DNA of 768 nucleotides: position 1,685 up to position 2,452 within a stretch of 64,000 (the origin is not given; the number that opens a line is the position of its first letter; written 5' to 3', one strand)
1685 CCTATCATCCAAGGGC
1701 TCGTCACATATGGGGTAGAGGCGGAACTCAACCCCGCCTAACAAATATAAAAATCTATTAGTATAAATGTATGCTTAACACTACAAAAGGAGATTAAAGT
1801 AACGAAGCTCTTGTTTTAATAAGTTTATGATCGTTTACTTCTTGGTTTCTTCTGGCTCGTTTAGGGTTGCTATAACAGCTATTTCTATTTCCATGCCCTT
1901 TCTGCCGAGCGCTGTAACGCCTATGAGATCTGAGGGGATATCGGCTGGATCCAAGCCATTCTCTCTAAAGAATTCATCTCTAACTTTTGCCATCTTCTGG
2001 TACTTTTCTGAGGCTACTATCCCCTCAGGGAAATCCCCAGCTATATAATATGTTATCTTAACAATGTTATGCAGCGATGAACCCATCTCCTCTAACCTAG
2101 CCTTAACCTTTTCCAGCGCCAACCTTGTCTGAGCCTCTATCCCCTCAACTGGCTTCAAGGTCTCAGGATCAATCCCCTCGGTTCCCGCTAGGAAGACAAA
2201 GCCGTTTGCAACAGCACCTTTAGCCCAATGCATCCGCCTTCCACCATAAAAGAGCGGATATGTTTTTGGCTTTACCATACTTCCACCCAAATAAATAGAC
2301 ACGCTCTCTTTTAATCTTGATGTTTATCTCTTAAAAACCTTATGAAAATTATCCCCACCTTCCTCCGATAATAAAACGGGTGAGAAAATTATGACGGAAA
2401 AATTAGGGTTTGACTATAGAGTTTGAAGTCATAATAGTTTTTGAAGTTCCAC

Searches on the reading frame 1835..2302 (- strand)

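Call 52: search_protein_families(library=pfam, proteins=[window:1835-2302:-], max_evalue=0.00001)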
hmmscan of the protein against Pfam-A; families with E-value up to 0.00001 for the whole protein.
window:1835-2302:- (155 aa): 1 family
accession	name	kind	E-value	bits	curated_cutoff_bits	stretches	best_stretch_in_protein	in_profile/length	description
PF01042.26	Ribonuc_L-PSP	-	6.1e-18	65.4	27.3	1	25-146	10-120/121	Endoribonuclease L-PSP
